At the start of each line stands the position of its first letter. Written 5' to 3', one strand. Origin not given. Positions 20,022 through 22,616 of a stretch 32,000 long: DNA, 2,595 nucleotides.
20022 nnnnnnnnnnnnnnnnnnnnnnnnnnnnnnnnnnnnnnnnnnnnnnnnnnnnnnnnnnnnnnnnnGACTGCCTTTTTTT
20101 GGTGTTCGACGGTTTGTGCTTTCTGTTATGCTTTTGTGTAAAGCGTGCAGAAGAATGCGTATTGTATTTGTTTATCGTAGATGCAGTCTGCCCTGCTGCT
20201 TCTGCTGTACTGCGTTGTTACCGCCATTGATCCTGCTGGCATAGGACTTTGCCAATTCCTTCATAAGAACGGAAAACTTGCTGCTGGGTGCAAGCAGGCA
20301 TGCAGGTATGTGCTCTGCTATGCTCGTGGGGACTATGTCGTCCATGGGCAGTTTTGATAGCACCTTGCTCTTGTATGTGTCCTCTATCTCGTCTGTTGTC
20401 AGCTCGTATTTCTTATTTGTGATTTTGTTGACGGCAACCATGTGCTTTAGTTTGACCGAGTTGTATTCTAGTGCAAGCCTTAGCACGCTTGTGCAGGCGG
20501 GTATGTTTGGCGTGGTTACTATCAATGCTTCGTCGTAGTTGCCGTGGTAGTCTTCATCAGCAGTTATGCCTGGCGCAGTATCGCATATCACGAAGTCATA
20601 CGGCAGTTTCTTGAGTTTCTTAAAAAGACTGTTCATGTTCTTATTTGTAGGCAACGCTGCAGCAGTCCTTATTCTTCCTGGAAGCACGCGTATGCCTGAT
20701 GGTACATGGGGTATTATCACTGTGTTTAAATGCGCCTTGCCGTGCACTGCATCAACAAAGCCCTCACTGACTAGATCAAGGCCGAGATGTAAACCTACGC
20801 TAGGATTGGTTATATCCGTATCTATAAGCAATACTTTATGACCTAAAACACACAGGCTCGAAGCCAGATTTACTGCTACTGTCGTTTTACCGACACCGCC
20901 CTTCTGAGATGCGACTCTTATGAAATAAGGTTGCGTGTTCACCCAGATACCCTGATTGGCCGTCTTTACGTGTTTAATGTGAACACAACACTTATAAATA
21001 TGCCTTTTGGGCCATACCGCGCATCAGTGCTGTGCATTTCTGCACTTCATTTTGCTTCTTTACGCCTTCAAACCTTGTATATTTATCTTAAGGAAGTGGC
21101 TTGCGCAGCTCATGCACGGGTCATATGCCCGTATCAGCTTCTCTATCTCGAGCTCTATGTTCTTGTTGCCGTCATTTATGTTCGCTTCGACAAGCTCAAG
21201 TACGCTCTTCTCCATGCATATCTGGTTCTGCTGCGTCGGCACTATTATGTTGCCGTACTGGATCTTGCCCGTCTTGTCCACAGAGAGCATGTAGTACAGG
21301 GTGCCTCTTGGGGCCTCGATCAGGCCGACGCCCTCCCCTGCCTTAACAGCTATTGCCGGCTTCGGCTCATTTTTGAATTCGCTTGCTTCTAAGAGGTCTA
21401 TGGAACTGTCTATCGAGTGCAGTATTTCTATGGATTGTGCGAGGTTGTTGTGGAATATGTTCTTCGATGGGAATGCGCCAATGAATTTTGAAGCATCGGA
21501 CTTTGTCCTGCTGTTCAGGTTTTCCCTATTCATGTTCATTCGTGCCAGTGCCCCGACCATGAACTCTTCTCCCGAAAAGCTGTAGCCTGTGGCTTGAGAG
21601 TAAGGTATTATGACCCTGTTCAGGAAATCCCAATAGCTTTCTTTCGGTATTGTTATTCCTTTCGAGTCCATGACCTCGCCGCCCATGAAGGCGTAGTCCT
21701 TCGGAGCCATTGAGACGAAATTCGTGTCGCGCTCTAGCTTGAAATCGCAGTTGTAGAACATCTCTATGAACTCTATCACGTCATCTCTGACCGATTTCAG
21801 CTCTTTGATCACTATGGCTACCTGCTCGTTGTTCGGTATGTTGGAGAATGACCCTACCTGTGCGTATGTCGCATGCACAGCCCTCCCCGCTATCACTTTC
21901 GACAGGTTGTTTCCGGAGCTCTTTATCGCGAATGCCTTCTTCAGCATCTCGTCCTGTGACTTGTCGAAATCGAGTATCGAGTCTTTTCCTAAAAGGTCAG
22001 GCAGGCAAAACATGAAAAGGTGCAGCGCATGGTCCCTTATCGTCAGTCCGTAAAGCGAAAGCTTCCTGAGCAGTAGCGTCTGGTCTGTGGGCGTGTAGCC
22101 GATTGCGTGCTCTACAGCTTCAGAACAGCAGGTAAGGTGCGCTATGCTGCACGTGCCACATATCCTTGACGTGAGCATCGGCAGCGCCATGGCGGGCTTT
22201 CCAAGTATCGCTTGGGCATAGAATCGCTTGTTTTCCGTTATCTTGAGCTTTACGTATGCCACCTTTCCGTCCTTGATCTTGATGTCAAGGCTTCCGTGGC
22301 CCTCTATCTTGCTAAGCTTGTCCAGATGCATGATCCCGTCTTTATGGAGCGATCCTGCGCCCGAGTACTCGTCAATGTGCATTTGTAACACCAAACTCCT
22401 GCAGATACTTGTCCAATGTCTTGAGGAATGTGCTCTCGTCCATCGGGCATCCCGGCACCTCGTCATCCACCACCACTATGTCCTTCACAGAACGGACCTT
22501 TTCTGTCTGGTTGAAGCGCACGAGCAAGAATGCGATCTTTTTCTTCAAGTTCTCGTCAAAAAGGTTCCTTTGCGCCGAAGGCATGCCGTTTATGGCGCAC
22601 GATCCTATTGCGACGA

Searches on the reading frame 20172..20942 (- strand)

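Call 8: search_protein_families(library=pfam, proteins=[window:20172-20942:-], max_evalue=0.001)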
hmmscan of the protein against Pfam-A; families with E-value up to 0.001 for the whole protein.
window:20172-20942:- (256 aa): 8 families
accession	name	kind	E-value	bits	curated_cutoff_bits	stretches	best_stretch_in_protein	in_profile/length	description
PF13614.12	AAA_31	-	2.5e-18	67.1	27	1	8-126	4-129/177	AAA domain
PF10609.15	ParA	-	1.7e-16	60.8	27.1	1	7-231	5-242/246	NUBPL iron-transfer P-loop NTPase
PF01656.29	CbiA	-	5.2e-16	59.2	25.4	1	9-213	2-124/125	CobQ/CobB/MinD/ParA nucleotide binding domain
PF02374.21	ArsA_ATPase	-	3.4e-08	33.5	24.3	1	12-43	7-38/305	Anion-transporting ATPase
PF06564.18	CBP_BcsQ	-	2.6e-07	30.9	21.3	1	13-231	9-230/234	Cellulose biosynthesis protein BcsQ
PF00142.24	Fer4_NifH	-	2e-06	27.9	25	0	14-54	8-48/271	4Fe-4S iron sulfur cluster binding proteins, NifH/frxC family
PF09140.17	MipZ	-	3.6e-06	26.9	20.7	1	7-53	2-48/262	ATPase MipZ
PF07015.17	VirC1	-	0.00035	20.4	24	0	8-47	4-43/231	VirC1 protein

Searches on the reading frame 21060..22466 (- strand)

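Call 8: search_protein_families(library=pfam, proteins=[window:21060-22466:-], max_evalue=0.001)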
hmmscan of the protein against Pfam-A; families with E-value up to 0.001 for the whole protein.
window:21060-22466:- (468 aa): 1 family
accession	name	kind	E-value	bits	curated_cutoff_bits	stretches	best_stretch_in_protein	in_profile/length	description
PF00374.24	NiFeSe_Hases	-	1.5e-26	93.9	25.8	2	300-457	354-508/508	Nickel-dependent hydrogenase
